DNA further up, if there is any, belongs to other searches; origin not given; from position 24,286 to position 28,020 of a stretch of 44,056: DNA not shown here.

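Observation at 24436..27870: One 1144-aa ORF joins an ECF sigma factor, a membrane anchor and a large beta-helix repeat domain, with an internal SD-ATG-signal peptide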

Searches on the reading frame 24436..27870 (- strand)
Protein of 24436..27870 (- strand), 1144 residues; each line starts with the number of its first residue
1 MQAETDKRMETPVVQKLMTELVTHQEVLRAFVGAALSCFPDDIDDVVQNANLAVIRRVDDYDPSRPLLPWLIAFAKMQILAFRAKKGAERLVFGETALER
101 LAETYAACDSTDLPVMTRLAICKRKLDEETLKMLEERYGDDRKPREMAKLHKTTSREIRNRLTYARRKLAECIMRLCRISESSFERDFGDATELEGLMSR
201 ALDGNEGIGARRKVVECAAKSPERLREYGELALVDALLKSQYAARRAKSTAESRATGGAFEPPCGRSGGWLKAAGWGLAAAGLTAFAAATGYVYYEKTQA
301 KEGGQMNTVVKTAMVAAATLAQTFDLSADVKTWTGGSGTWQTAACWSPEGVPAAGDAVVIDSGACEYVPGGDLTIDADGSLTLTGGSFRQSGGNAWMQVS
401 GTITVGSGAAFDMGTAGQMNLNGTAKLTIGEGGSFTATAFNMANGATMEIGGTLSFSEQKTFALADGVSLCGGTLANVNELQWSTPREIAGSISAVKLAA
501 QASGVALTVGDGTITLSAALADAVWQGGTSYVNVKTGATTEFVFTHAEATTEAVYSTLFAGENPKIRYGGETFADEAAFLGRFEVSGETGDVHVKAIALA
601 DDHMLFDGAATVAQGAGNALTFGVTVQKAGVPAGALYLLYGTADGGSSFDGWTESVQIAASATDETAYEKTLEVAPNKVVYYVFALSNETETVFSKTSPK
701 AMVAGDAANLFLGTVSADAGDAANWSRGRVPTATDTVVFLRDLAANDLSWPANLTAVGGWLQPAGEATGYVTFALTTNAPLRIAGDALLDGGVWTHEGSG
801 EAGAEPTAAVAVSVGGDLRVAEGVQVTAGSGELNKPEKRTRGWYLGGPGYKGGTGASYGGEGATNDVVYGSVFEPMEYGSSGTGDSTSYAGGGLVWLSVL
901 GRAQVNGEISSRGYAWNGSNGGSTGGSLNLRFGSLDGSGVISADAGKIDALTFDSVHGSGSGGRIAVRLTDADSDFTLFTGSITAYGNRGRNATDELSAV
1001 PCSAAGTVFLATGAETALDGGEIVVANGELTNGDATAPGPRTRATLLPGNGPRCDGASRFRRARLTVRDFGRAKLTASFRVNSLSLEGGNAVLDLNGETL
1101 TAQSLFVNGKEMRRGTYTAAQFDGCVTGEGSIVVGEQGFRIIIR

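Call 5: search_protein_families(library=pfam, proteins=[window:24436-27870:-], max_evalue=0.1)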
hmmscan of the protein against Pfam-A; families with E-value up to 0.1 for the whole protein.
window:24436-27870:- (1144 aa): 2 families
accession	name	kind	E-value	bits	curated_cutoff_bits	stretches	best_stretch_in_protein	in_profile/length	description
PF04542.20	Sigma70_r2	-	7.8e-06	26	24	1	40-86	20-68/71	Sigma-70 region 2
PF14828.11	Amnionless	-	0.0053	16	30.4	0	721-744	12-35/442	Amnionless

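Call 6: search_protein_families(library=ncbifam, proteins=[window:24436-27870:-], max_evalue=0.1)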
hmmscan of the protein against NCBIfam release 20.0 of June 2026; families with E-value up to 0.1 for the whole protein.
window:24436-27870:- (1144 aa): 13 families
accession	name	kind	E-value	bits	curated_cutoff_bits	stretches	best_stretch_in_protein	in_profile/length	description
TIGR02989.1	Sig-70_gvs1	subfamily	6.2e-27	94.5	124.55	1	17-173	3-158/158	RNA polymerase sigma-70 factor, Rhodopirellula/Verrucomicrobium family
TIGR02937.1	sigma70-ECF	superfamily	1.3e-10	41.1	42.9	1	27-172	10-164/165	sigma-70 family RNA polymerase sigma factor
NF009188.0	PRK12536.1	subfamily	1.5e-08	34.8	250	1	18-110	36-123/190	RNA polymerase sigma factor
NF009165.0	PRK12512.1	equivalog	3e-06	26.9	198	1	39-110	49-120/184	RNA polymerase sigma factor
NF009195.0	PRK12543.1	subfamily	1.5e-05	24.6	197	1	40-91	44-94/192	RNA polymerase sigma factor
NF009191.0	PRK12539.1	subfamily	2.6e-05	23.8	171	1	41-90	50-100/185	sigma-70 family RNA polymerase sigma factor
NF007215.0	PRK09637.1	equivalog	0.0031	17.5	212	1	21-180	7-161/181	RNA polymerase sigma factor SigZ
NF009166.1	PRK12513.1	equivalog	0.0053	16.5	206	1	37-171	43-184/193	RNA polymerase sigma factor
NF009192.0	PRK12540.1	equivalog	0.014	15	307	1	13-75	3-64/182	RNA polymerase sigma factor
NF009168.0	PRK12515.1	subfamily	0.015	14.8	236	1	43-173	49-179/189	RNA polymerase sigma factor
NF009184.0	PRK12532.1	equivalog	0.017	15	276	0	19-106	9-96/195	RNA polymerase sigma factor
TIGR02959.1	SigZ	equivalog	0.049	13.5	168.65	1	24-180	4-155/170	RNA polymerase sigma factor SigZ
NF009185.0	PRK12533.1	equivalog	0.094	12.3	248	0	36-175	49-195/231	RNA polymerase sigma factor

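Call 7: find_homologous_proteins(query=window:24436-27870:-, max_evalue=0.00001)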
Query window:24436-27870:- (1144 aa): 13 proteins with E <= 0.00001 among 8000 candidates.
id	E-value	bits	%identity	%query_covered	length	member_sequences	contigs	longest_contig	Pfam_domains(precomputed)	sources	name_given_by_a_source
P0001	0.0e+0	2526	100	100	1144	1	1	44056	PF04542.21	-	-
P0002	0.0e+0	2070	82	99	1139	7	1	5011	-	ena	-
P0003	0.0e+0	2049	82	99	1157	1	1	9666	PF04542.21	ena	-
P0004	0.0e+0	2019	81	99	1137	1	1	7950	PF04542.21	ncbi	-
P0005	0.0e+0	1811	73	99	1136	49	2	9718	PF04542.21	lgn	-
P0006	0.0e+0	1732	70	99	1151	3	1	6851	PF04542.21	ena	-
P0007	0.0e+0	1488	82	73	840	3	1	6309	-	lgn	-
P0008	4.5e-154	533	43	72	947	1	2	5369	-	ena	-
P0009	2.0e-150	521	41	73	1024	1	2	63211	-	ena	-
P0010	5.5e-37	146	34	24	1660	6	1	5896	PF00754.32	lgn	-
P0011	4.8e-17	80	31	24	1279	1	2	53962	PF03160.21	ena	-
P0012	6.9e-17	79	33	27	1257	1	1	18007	PF03160.21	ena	-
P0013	1.8e-16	78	29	28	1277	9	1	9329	PF03160.21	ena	-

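Call 10: find_encoding_contigs(protein=P0007, flank=6000, max_places=4)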
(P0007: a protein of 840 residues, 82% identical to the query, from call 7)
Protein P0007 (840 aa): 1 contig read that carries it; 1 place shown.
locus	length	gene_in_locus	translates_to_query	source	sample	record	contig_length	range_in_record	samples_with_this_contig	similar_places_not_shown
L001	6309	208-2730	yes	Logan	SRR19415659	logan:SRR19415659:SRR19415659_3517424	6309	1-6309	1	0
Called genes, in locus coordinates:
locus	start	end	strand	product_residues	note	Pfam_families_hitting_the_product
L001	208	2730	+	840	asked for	-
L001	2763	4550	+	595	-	PF02836:Glyco_hydro_2_C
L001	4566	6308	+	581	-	?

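Call 11: find_encoding_contigs(protein=P0008, flank=6000, max_places=4)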
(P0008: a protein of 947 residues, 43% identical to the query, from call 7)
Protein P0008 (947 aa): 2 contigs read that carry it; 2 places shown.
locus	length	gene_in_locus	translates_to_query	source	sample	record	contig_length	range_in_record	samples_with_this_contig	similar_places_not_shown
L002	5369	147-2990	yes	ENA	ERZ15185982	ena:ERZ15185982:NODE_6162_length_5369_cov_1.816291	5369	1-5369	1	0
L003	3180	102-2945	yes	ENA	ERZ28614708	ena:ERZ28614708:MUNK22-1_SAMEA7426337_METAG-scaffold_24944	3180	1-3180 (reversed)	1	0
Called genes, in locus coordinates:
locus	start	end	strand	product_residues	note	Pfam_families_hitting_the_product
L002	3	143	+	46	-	?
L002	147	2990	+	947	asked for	-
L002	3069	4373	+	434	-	-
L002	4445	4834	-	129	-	PF00903:Glyoxalase, PF13669:Glyoxalase_4 (weak), PF18029:Glyoxalase_6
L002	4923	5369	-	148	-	?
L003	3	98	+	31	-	?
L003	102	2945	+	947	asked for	-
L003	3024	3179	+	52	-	?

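Call 12: find_encoding_contigs(protein=P0009, flank=8000, max_places=4)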
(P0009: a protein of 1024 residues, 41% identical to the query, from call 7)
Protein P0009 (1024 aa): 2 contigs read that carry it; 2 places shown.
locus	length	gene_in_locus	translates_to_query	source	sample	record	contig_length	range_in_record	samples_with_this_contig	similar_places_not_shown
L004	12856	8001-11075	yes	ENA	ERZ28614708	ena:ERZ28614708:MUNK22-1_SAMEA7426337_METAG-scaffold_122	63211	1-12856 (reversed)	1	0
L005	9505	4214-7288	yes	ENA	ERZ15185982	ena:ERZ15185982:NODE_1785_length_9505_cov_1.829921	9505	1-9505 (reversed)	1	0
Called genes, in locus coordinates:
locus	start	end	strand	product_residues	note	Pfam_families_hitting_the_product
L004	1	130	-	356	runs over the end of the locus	PF00217:ATP-gua_Ptrans, PF27454:McsB_C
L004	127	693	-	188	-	PF02151:UVR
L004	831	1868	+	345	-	PF01370:Epimerase, PF02719:Polysacc_synt_2 (weak), PF04321:RmlD_sub_bind, PF16363:GDP_Man_Dehyd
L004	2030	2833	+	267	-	-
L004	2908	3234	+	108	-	PF05973:Gp49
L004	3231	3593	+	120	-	PF13744:HTH_37 (weak), PF01381:HTH_3 (weak)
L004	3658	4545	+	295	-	-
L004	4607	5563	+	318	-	PF01370:Epimerase, PF04321:RmlD_sub_bind (weak), PF16363:GDP_Man_Dehyd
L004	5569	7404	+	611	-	PF02310:B12-binding (faint), PF04055:Radical_SAM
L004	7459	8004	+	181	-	PF08281:Sigma70_r4_2 (weak)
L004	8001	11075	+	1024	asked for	-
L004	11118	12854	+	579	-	?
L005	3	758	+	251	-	?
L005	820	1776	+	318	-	PF01370:Epimerase, PF04321:RmlD_sub_bind (weak), PF16363:GDP_Man_Dehyd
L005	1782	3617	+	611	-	PF02310:B12-binding (faint), PF04055:Radical_SAM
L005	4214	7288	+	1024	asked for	-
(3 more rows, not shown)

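Call 18: find_encoding_contigs(protein=P0003, flank=6000, max_places=2)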
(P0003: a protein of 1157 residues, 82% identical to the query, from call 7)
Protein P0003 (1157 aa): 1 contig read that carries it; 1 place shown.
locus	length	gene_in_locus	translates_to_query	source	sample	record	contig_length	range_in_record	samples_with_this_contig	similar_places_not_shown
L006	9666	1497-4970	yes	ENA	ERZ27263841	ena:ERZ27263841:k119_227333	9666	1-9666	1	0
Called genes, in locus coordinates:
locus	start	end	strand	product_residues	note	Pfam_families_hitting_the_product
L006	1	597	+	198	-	?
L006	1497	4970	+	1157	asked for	PF04542:Sigma70_r2 (weak)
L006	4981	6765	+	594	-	PF02836:Glyco_hydro_2_C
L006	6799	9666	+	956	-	?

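Call 19: find_encoding_contigs(protein=P0005, flank=6000, max_places=2)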
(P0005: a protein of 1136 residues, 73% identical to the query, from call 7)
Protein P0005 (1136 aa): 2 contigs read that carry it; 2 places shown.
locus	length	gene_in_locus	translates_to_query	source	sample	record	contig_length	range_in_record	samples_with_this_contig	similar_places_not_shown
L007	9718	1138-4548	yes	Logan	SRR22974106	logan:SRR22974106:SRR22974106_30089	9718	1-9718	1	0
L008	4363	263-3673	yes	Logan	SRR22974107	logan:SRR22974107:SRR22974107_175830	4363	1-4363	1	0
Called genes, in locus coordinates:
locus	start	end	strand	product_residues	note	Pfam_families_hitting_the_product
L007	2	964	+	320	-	?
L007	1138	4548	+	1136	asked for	PF04542:Sigma70_r2 (weak)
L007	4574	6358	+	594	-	PF02836:Glyco_hydro_2_C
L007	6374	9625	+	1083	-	PF17652:Glyco_hydro81C, PF00754:F5_F8_type_C, PF22633:F5_F8_type_C_2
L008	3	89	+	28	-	?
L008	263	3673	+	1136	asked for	PF04542:Sigma70_r2 (weak)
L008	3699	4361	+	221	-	?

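Call 20: find_encoding_contigs(protein=P0006, flank=6000, max_places=2)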
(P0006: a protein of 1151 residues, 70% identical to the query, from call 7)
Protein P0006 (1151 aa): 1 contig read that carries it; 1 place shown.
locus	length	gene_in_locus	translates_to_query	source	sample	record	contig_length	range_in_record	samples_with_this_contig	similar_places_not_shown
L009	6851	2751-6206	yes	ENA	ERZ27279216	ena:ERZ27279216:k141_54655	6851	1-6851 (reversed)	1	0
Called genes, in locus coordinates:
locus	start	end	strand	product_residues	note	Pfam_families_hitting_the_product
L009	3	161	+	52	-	?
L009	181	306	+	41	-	-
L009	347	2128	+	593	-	PF02836:Glyco_hydro_2_C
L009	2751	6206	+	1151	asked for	PF04542:Sigma70_r2 (weak)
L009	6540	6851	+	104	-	?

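Call 21: find_related_loci(query=A1, collection=genome_contigs, flank=6000)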
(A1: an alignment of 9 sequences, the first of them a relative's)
Query A1 (1144 aa) in genome_contigs; peptide patterns used: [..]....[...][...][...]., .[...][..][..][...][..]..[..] (x = any residue, [..] = any of these).
104 stretches matched a pattern; 8 encode a relative of the query (tblastn E <= 1e-3); 8 distinct loci.
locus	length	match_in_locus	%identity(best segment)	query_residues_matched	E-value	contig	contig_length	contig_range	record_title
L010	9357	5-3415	82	9-1144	0e+0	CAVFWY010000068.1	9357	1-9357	Gemmiger sp. isolate H07675-L1_cleanbin_000058 genome assembly, contig: Spades_H07675-L1_contig_5890, whole genome shotg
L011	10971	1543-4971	73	1-1144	0e+0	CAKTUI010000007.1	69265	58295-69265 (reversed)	MAG: uncultured Kiritimatiellaeota bacterium isolate REFINED_METABAT215_TOP10_CONTIGS_1500_ASSEMBLY_K77_MERGED__Hadza_Mo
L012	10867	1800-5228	73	1-1144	0e+0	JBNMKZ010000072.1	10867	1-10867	MAG: Verrucomicrobiota bacterium isolate CM_BacUBA_137.30 k141_16349_length_10867_cov_46.1531, whole genome shotgun sequ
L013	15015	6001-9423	81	7-1144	0e+0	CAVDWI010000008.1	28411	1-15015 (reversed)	Barnesiella intestinihominis isolate H07648-L1_cleanbin_000041 genome assembly, contig: Spades_H07648-L1_contig_874, who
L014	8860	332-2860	82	303-1144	0e+0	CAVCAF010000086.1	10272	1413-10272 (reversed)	Azospirillum sp. 51_20 isolate H07660-L1_cleanbin_000021 genome assembly, contig: Spades_H07660-L1_contig_2954, whole ge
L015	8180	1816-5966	43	709-1144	5e-80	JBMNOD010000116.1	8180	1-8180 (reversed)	MAG: Kiritimatiellia bacterium isolate SBF912SR1HQ0027 scaffold_3286_c2, whole genome shotgun sequence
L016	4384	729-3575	39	278-1144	3e-79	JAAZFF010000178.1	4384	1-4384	MAG: Lentisphaerae bacterium isolate AS10tlH2TH_180 141112_AS10, whole genome shotgun sequence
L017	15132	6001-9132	32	299-1144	1e-65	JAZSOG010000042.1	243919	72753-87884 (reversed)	MAG: Kiritimatiellia bacterium isolate T1900044549_TS20190015.MAGScoT_cleanbin_000036 SGB_192_k141_110347, whole genome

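Call 22: find_encoding_contigs(protein=P0002, flank=6000, max_places=2)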
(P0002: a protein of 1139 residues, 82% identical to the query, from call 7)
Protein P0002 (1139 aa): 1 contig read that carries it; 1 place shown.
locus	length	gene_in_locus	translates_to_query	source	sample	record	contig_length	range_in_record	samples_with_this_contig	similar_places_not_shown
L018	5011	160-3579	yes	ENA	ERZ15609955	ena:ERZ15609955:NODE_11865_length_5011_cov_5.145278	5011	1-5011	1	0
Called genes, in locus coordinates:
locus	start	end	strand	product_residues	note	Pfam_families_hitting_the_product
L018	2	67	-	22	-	?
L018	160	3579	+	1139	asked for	-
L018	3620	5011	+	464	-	?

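Call 23: find_encoding_contigs(protein=P0004, flank=6000, max_places=2)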
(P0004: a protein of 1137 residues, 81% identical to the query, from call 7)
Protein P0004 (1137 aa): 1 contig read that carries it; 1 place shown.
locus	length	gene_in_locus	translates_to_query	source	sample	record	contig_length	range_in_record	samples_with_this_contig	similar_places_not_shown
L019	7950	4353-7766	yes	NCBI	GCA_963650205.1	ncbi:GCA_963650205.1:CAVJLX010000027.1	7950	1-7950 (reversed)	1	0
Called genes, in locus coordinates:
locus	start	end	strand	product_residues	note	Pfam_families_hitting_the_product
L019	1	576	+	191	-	?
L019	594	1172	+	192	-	-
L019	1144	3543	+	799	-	PF12419:DUF3670, PF00176:SNF2-rel_dom, PF04851:ResIII (weak), PF00271:Helicase_C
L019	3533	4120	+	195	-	PF04434:SWIM (weak)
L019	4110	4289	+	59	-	-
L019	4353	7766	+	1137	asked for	PF04542:Sigma70_r2 (weak)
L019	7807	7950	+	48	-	?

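Call 91: search_protein_families(library=pfam, proteins=[L004:7459-8004:+], max_evalue=5)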
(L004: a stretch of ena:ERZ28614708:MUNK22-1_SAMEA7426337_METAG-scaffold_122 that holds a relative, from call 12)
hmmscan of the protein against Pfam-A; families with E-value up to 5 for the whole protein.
L004:7459-8004:+ (181 aa): 7 families
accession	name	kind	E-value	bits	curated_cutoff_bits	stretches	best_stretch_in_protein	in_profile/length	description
PF08281.18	Sigma70_r4_2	-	4e-07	30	25.7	1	123-163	12-52/54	Sigma-70, region 4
PF04542.20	Sigma70_r2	-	0.00057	20.1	24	1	21-82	7-70/71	Sigma-70 region 2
PF06530.18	Phage_antitermQ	-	0.0049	17.2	26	1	116-175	57-116/118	Phage antitermination protein Q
PF07638.17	Sigma70_ECF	-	0.0094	16.3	21.1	1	114-166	129-180/185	ECF sigma factor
PF15120.11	SPACA9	-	0.085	13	25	1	75-134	57-114/164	Sperm acrosome-associated protein 9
PF04297.20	UPF0122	-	0.1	13.3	22.7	1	127-165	23-61/101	Putative helix-turn-helix protein, YlxM / p13 like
PF20057.4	DUF6456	-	0.13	12.8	26.3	1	79-179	17-105/136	Domain of unknown function (DUF6456)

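Call 92: search_protein_families(library=ncbifam, proteins=[L004:7459-8004:+], max_evalue=1)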
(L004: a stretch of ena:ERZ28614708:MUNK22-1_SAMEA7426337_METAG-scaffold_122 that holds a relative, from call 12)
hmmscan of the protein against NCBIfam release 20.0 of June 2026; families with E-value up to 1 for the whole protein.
L004:7459-8004:+ (181 aa): 34 families (the best 25 are shown)
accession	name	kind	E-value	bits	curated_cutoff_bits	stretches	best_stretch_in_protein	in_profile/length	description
TIGR02989.1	Sig-70_gvs1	subfamily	1.8e-29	102.7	124.55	1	16-169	7-158/158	RNA polymerase sigma-70 factor, Rhodopirellula/Verrucomicrobium family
TIGR02937.1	sigma70-ECF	superfamily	3.4e-10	39.8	42.9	1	20-168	11-164/165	sigma-70 family RNA polymerase sigma factor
NF009189.0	PRK12537.1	equivalog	7.6e-09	35.3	261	1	22-169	35-181/182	RNA polymerase sigma factor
NF058625.1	sigma_PG0214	equivalog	3.8e-06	26.7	130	1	81-171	71-163/170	GFO_1088 family ECF-type sigma factor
NF009165.0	PRK12512.1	equivalog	3.9e-06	26.6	198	1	36-165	52-175/184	RNA polymerase sigma factor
NF009195.0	PRK12543.1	subfamily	2e-05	24.1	197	1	29-163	39-172/192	RNA polymerase sigma factor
NF007228.0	PRK09646.1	subfamily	2.1e-05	24.3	226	1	25-169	45-190/194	ECF RNA polymerase sigma factor SigK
NF009168.0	PRK12515.1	subfamily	3.5e-05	23.4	236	1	25-167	37-177/189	RNA polymerase sigma factor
NF006089.0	PRK08241.1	subfamily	3.9e-05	22.9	240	1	79-167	113-202/343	RNA polymerase subunit sigma-70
TIGR02960.1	SigX5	hypoth_equivalog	4.6e-05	22.8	264.75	1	99-167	121-188/322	RNA polymerase sigma-70 factor, TIGR02960 family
NF007222.0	PRK09640.1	equivalog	0.00012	21.7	194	1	34-166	50-179/188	RNA polymerase sigma factor SigX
TIGR02983.1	SigE-fam_strep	subfamily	0.00021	21.2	141.55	1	27-167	23-156/162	SigE family RNA polymerase sigma factor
NF004113.0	PRK05602.1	equivalog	0.00039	20.1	208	1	33-169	68-201/211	RNA polymerase sigma factor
NF007227.0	PRK09645.1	subfamily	0.00042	20.3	202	1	6-146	10-147/177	sigma-70 family RNA polymerase sigma factor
NF009166.1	PRK12513.1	equivalog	0.00043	20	206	1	23-168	35-185/193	RNA polymerase sigma factor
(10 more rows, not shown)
